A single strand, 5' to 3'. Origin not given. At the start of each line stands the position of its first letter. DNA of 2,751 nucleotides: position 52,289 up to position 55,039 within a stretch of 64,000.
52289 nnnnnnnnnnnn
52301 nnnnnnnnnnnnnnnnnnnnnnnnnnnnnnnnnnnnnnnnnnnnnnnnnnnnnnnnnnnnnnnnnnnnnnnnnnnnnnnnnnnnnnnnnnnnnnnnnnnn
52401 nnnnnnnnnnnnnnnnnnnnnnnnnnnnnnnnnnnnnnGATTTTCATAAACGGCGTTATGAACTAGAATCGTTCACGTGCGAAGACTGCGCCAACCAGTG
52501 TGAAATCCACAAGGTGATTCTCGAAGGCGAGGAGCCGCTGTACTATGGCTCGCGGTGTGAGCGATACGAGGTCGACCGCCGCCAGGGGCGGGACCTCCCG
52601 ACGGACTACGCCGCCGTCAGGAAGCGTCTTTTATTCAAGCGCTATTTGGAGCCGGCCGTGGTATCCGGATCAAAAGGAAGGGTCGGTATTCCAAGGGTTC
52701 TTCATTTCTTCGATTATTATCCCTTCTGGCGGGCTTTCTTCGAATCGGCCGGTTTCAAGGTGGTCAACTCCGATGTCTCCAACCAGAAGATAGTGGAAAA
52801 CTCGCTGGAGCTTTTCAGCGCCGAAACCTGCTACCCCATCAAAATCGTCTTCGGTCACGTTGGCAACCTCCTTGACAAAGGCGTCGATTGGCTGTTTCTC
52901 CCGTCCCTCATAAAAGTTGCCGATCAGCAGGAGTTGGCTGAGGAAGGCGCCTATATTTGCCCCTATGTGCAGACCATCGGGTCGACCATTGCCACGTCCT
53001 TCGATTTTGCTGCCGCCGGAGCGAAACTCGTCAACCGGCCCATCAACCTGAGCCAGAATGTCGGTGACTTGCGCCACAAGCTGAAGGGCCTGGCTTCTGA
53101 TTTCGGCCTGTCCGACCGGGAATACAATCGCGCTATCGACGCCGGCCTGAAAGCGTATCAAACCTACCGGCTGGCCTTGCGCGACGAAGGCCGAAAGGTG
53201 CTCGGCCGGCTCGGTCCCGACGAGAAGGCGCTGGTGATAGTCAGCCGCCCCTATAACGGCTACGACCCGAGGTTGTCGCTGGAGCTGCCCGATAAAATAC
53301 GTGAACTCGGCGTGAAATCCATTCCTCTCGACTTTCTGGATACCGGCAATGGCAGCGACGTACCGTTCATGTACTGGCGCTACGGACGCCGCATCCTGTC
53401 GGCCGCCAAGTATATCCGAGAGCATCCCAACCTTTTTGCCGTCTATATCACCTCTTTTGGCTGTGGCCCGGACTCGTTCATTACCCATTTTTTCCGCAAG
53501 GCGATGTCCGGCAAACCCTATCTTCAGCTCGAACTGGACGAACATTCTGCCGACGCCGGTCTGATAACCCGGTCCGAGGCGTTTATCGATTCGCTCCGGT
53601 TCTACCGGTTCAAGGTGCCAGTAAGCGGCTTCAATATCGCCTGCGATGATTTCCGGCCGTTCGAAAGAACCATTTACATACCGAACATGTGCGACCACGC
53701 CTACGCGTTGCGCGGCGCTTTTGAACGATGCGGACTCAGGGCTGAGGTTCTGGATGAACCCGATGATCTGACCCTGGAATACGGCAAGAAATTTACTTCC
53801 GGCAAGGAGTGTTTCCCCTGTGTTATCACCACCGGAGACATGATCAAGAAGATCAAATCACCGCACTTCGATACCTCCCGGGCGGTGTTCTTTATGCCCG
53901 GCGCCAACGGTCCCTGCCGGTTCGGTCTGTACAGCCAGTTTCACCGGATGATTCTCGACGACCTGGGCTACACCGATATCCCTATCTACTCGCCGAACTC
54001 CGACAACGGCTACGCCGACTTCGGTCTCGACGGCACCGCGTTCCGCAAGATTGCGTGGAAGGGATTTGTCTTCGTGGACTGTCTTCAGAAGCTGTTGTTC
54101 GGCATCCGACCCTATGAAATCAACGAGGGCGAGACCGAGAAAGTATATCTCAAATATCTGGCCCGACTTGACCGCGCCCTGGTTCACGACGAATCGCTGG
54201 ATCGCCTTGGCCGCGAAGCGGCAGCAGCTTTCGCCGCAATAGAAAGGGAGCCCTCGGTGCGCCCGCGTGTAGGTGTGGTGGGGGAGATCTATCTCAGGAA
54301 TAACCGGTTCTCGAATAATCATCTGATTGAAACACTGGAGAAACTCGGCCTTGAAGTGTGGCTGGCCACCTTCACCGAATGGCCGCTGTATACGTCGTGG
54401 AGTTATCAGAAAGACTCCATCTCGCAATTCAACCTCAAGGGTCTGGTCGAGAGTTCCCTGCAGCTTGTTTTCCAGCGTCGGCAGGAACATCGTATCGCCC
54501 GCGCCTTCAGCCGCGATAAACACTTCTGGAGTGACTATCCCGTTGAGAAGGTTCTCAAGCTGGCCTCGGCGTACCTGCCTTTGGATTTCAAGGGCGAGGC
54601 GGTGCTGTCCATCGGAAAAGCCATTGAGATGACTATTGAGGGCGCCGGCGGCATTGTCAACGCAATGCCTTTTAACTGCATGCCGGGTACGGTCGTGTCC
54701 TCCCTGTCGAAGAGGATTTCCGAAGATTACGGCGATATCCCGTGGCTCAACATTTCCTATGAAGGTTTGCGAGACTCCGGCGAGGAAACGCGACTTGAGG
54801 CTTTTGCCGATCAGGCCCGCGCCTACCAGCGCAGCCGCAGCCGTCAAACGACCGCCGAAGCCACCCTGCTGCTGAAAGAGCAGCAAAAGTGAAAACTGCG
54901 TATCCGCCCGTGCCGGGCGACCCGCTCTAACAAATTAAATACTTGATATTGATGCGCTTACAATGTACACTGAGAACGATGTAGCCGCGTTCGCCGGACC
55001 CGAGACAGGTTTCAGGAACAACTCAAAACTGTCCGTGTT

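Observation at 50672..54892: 1400-aa double-activase/dehydratase-like fusion: candidate anaerobic ether-lipid (PlsA/PlsR or Ger-type) enzyme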

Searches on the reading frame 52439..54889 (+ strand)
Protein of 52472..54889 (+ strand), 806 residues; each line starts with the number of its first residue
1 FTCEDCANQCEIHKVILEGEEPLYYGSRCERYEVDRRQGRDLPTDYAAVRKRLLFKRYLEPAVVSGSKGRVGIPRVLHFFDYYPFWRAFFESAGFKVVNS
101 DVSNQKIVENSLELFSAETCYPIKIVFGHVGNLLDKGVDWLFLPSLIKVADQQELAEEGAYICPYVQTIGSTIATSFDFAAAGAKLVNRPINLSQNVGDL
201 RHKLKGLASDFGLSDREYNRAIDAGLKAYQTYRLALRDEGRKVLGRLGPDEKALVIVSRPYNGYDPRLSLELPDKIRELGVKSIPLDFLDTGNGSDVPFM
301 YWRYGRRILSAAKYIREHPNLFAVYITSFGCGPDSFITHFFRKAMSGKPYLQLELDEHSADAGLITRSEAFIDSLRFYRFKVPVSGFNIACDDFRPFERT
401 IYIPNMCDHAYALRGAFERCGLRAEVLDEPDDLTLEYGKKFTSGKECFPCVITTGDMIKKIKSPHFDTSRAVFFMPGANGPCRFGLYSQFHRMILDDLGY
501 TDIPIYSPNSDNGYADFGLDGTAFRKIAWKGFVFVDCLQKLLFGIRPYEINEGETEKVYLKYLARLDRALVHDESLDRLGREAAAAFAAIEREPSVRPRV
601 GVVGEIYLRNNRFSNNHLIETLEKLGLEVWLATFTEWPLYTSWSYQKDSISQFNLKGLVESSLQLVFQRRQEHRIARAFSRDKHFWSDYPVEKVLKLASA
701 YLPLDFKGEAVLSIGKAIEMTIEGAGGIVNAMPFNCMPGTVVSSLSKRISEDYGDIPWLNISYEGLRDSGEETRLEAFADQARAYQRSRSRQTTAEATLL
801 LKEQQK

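Call 30: search_protein_representatives(protein=window:52472-54889:+)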
Query: 806 residues. Proteins with E-value up to 0.001 (for the whole library): 5041; up to 1e-10: 2935; up to 1e-30: 1012. The best 150 are listed.
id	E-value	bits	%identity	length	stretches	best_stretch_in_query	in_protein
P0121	0.0e+00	1111.5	60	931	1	1-790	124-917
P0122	2.0e-209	714.0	43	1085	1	1-787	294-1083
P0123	1.6e-198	678.0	42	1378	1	1-789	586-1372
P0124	4.4e-194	663.2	41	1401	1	1-784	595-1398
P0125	3.4e-192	657.0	41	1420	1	1-789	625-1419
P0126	5.9e-188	643.0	43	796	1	17-787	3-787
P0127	6.5e-188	642.8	41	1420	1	1-789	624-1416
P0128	5.1e-186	636.6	40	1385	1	1-789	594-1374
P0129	1.2e-184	632.1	42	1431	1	1-791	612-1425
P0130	2.6e-181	621.0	40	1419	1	1-789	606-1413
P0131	4.0e-181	620.4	41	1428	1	1-783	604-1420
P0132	5.3e-181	620.0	38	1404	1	1-786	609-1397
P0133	5.3e-181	620.0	41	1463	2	67-791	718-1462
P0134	9.4e-177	605.9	41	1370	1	1-785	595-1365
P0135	2.9e-176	604.3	39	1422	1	1-789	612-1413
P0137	4.4e-172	590.5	41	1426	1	1-786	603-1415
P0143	7.5e-169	579.8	41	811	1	1-782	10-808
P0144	4.0e-168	577.4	38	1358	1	1-789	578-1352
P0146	3.5e-163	561.1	42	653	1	133-786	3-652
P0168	8.1e-139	480.5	38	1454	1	5-788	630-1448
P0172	4.5e-135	468.1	37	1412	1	3-793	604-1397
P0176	1.6e-133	463.0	36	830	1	3-779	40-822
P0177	2.2e-133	462.5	36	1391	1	3-772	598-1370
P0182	9.7e-132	457.0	33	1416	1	1-783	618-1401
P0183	3.1e-128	445.5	34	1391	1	1-787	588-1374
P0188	7.1e-126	437.7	36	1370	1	3-774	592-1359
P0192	2.3e-123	429.3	33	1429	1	1-791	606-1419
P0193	7.0e-123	427.8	33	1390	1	3-766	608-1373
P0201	1.1e-118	413.8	33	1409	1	2-768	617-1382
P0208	1.2e-116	407.1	32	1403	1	1-790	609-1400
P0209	2.1e-116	406.4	33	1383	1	2-774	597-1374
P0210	3.5e-116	405.6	34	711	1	67-771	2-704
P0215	8.8e-116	404.3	32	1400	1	1-794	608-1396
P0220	1.4e-114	400.3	34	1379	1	1-794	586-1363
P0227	4.4e-112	392.0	33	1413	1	3-769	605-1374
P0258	1.2e-100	354.2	31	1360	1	3-771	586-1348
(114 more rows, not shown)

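Call 35: list_cluster_members(proteins=[P0123, P0135, P0129, P0124, P0127, P0125, P0137, P0132, P0144, P0128])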
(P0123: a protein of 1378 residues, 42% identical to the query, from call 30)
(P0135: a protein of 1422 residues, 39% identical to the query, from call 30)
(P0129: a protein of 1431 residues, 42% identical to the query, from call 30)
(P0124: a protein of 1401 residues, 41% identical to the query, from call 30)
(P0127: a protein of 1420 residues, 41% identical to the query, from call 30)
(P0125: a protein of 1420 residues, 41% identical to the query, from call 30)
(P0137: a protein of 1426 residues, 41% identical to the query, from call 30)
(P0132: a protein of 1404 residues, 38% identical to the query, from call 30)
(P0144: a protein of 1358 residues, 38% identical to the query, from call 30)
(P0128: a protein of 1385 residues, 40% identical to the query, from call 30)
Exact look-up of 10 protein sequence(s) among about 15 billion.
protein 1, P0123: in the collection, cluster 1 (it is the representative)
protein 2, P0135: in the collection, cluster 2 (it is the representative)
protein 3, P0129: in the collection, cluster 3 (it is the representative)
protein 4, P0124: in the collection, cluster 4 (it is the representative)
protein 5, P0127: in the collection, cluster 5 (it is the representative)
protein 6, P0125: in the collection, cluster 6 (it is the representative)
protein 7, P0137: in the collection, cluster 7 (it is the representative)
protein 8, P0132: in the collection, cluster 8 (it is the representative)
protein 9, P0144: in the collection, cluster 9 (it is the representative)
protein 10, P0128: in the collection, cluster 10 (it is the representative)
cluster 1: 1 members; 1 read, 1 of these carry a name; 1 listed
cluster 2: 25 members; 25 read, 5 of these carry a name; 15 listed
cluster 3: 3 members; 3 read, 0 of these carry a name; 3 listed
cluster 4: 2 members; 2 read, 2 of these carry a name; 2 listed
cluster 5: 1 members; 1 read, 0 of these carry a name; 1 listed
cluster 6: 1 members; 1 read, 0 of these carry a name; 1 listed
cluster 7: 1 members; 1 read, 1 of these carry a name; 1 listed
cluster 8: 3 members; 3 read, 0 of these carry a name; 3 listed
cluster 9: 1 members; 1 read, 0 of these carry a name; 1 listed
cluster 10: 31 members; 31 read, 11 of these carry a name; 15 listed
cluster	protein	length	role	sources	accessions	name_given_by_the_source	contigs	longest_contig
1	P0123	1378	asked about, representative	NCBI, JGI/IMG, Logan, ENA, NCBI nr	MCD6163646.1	MAG: CoA activase [candidate division Zixibacteria bacterium] | CoA activase [candidate division Zixibacteria bacterium]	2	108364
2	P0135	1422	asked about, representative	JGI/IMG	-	predicted CoA-substrate-specific enzyme activase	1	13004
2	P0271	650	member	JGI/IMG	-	predicted CoA-substrate-specific enzyme activase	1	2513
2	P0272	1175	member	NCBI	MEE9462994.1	MAG: acyl-CoA dehydratase activase, partial [Bacteroidales bacterium]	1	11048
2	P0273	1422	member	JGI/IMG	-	predicted CoA-substrate-specific enzyme activase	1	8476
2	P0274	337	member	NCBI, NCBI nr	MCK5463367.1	MAG: hypothetical protein KAI95_10140, partial [Bacteroidales bacterium] | hypothetical protein [Bacteroidales bacterium]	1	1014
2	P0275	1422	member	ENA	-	-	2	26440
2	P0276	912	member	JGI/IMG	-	-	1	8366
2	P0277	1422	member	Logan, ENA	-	-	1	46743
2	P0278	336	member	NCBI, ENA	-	-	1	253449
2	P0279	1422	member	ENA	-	-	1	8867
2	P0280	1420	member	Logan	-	-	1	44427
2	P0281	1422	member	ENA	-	-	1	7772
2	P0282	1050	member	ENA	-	-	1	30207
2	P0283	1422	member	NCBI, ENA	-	-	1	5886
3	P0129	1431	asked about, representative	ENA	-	-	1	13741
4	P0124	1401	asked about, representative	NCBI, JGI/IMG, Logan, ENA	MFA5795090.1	MAG: acyl-CoA dehydratase activase [Candidatus Brocadiia bacterium]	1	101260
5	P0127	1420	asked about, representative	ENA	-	-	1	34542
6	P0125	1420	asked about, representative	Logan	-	-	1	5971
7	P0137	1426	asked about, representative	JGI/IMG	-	predicted CoA-substrate-specific enzyme activase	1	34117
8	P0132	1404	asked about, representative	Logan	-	-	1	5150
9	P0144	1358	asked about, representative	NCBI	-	-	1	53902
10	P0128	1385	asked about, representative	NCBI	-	-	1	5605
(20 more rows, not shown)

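Call 36: list_cluster_members(proteins=[P0172, P0177, P0201, P0168, P0192, P0183, P0208, P0182, P0220, P0215])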
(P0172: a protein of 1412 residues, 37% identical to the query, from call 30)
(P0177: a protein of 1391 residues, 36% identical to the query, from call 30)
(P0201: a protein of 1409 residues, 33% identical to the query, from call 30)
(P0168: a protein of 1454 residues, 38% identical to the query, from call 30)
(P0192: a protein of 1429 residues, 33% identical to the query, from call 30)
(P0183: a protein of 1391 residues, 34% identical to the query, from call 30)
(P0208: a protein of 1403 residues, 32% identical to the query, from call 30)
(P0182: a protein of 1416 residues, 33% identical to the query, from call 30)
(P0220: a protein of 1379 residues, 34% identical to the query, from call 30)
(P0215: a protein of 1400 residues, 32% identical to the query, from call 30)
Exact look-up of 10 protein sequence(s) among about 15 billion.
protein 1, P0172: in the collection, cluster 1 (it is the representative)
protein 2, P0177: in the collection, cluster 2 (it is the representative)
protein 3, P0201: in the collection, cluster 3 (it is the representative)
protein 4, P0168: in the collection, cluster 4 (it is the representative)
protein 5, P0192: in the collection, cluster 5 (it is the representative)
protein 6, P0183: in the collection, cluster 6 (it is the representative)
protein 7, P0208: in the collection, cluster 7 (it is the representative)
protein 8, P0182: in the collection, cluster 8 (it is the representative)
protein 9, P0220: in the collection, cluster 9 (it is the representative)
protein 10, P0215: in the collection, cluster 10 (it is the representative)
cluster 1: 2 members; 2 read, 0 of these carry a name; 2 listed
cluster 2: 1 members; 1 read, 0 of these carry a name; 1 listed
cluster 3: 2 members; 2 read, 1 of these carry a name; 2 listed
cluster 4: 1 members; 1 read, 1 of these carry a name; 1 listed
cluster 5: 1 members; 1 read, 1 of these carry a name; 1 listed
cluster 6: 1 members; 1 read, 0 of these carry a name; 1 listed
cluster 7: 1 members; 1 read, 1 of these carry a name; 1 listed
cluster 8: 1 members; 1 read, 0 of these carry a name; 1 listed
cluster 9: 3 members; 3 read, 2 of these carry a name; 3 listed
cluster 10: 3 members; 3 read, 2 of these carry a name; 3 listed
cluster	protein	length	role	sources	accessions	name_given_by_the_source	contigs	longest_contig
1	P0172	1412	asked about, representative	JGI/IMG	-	-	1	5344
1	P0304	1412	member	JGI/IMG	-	-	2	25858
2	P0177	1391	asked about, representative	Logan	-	-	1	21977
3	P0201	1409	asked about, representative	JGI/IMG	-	-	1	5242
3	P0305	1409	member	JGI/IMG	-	predicted CoA-substrate-specific enzyme activase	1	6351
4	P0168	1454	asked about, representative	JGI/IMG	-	predicted CoA-substrate-specific enzyme activase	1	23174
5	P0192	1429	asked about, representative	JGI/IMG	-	predicted CoA-substrate-specific enzyme activase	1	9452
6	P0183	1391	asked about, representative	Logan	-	-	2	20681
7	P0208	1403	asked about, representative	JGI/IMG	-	predicted CoA-substrate-specific enzyme activase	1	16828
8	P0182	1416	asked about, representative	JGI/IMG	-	-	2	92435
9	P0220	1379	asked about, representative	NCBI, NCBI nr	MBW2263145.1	MAG: hypothetical protein JRG91_14330 [Deltaproteobacteria bacterium] | hypothetical protein [Deltaproteobacteria bacterium]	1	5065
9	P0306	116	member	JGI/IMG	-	predicted nucleotide-binding protein (sugar kinase/HSP70/actin superfamily)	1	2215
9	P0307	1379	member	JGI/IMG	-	-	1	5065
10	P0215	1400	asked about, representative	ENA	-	-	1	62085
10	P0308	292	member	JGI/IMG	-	predicted nucleotide-binding protein (sugar kinase/HSP70/actin superfamily)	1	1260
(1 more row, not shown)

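Call 39: list_cluster_members(proteins=[P0258, P0209, P0134, P0210, P0143, P0176, P0193, P0188, P0146, P0227])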
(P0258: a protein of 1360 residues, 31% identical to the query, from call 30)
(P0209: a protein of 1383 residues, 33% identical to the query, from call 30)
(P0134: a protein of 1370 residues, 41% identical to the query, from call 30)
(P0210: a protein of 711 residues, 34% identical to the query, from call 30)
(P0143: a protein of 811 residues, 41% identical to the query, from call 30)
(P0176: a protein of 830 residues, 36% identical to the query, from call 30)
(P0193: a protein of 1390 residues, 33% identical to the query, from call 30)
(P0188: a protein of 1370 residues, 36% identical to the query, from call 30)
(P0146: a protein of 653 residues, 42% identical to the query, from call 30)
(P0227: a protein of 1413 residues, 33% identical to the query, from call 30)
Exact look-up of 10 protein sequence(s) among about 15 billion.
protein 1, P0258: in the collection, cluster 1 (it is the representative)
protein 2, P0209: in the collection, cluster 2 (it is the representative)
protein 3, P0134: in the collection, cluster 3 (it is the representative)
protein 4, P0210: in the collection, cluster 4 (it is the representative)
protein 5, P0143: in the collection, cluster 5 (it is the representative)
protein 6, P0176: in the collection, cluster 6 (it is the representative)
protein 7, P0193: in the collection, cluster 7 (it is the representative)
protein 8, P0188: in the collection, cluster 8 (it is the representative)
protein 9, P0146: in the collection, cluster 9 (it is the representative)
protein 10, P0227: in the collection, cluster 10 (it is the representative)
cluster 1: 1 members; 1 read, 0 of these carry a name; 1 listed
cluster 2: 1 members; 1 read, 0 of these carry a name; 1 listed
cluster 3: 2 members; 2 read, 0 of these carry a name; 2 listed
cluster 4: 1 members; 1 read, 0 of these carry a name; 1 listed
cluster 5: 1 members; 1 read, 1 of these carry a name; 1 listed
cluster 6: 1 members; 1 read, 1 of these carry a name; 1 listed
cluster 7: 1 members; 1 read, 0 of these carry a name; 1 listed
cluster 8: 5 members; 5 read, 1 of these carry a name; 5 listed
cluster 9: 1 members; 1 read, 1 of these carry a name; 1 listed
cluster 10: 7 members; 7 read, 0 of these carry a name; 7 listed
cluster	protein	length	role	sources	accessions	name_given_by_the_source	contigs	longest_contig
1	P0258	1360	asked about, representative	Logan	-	-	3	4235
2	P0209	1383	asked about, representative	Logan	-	-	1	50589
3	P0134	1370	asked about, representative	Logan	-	-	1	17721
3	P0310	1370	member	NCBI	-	-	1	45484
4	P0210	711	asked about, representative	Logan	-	-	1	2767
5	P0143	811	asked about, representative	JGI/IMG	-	predicted nucleotide-binding protein (sugar kinase/HSP70/actin superfamily)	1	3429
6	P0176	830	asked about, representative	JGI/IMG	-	predicted nucleotide-binding protein (sugar kinase/HSP70/actin superfamily)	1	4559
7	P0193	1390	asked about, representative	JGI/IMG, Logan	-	-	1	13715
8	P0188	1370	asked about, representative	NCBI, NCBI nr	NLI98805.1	hypothetical protein GX441_09150 [bacterium] | hypothetical protein [bacterium]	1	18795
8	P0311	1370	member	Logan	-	-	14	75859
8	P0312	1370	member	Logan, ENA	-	-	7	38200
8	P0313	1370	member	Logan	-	-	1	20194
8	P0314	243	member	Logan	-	-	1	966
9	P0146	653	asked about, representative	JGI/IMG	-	predicted nucleotide-binding protein (sugar kinase/HSP70/actin superfamily)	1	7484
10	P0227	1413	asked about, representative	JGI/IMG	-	-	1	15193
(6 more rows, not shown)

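Call 68: predict_structure(alignment_id=A2)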
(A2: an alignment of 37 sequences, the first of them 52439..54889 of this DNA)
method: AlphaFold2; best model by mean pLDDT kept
length: 817 residues; sequences in the alignment: 37
mean_pLDDT: 84.0   pTM: 0.82
mean pLDDT of the five models: 84.0, 83.5, 80.6, 80.5, 79.6
residues with pLDDT >= 90: 374; 70-90: 315; 50-70: 109; < 50: 19
segments of 3 or more residues with pLDDT < 50: 1-3, 41-49, 776-778
pLDDT, mean of each block of 10 residues (from residue 1): 60 64 71 58 48 87 92 79 84 90 94 89 72 84 95 85 66 74 84 91 84 89 93 94 93 91 91 80 88 92 65 86 92 88 77 91 81 75 88 76 68 92 94 92 91 82 92 91 80 70 91 83 70 89 96 94 96 96 95 95 92 89 83 94 91 86 86 90 92 77 92 80 92 94 73 84 92 60 87 91 60 54
secondary structure, 60 per line:
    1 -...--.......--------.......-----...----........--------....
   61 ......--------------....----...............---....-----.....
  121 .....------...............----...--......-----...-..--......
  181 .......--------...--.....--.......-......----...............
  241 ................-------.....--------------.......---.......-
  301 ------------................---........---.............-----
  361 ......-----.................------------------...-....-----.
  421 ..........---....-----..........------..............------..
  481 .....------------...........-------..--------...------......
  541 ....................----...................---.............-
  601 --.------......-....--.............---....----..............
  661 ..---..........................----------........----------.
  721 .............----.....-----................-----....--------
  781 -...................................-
elements in order (helices of 4 or more, strands of 3 or more residues): E7-13 E22-28 E34-36 H41-48 H57-66 E81-84 H89-103 E107-110 H116-125 H132-146 E151-153 E156-161 H175-187 E196-198 E201-205 H208-214 H216-221 H226-256 E264-268 H283-289 E293-296 H314-328 E332-339 H343-355 E361-366 H372-388 E411-414 H420-430 E434-437 H443-452 H459-472 E482-485 H498-508 H535-559 H565-583 H587-599 E610-615 H617-620 H623-635 E639-642 H647-662 H666-691 H702-709 H720-733 E738-742 H748-763 E769-772 H782-816

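Call 71: fold_search(model_id=the predicted structure, library=pdb)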
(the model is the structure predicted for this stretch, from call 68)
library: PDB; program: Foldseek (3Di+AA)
matches with E <= 10: 774; with E <= 0.001: 6
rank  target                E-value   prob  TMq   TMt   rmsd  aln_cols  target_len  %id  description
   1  8s02_B                2.5e-05  1.00  0.24  0.45   9.0       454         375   11  BzdNO-benzoyl-CoA complex (released 2025-03-05)
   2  7yyl_A                3.4e-05  1.00  0.27  0.47   8.9       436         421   14  nucleotide-free DCCP:DCCP-R complex (released 2022-12-28)
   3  6eno                  3.9e-05  1.00  0.26  0.45   8.5       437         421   15  Double cubane cluster oxidoreductase (released 2018-03-14)
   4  7yzm_A                1.1e-04  1.00  0.27  0.47   8.0       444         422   14  MgADPNP-bound DCCP:DCCP-R complex (released 2022-12-28)
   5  7yyl_B                1.7e-04  1.00  0.27  0.48   7.0       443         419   14  nucleotide-free DCCP:DCCP-R complex (released 2022-12-28)
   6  3o3o_A                2.6e-04  1.00  0.24  0.43  11.2       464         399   12  (R)-2-hydroxyisocaproyl-CoA dehydratase in complex with (R)-2-hydroxyisocaproate (released 2011-03-16)
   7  6r3z                  3.0e-03  0.95  0.13  0.28  13.1       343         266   15  Structure of the SBP FpvC in complex with Ni2+ ion from P. aeruginosa in P212121 space group (released 2019-07-31)
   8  9mpy_A                3.0e-03  0.63  0.11  0.20  21.6       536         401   11  Structure of Saro_1862, a UPF0261 domain protein from Novosphingobium aromaticivorans with bound acetovanillone (released 2025-09-24)
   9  6ru4_B                5.1e-03  0.92  0.13  0.28  13.3       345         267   14  Structure of the SBP FpvC from pseudomonas aeruginosa in complex with Mn2+ (released 2019-07-31)
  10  5z2k                  5.6e-03  0.94  0.13  0.29  13.1       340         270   10  Structure of S38A mutant Mn-bound periplasmic metal binding protein from candidatus liberibacter asiaticus (released 2018-10-03)
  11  4imp_A                5.6e-03  0.80  0.14  0.20  25.1       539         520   14  The missing linker: a dimerization motif located within polyketide synthase modules (released 2013-03-27)
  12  6ixi                  7.7e-03  0.93  0.13  0.30  12.8       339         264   11  structure of Cd-bound periplasmic metal binding protein from candidatus liberibacter asiaticus (released 2020-01-15)
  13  9mpy_B                7.7e-03  0.72  0.11  0.19  18.1       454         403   10  Structure of Saro_1862, a UPF0261 domain protein from Novosphingobium aromaticivorans with bound acetovanillone (released 2025-09-24)
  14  4cl2                  1.2e-02  0.89  0.13  0.29  13.0       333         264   10  structure of periplasmic metal binding protein from candidatus liberibacter asiaticus (released 2015-01-28)
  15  4imp_D                1.2e-02  0.54  0.13  0.18  26.6       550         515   16  The missing linker: a dimerization motif located within polyketide synthase modules (released 2013-03-27)
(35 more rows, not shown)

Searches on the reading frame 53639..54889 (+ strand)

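Call 65: search_protein_families(library=pfam, proteins=[window:53639-54889:+], max_evalue=1)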
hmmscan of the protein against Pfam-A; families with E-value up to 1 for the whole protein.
window:53639-54889:+ (417 aa): 1 family
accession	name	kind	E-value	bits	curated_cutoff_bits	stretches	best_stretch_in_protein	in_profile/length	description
PF09989.15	DUF2229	-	0.017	15.2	29.4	0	16-69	9-63/218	CoA enzyme activase uncharacterised domain (DUF2229)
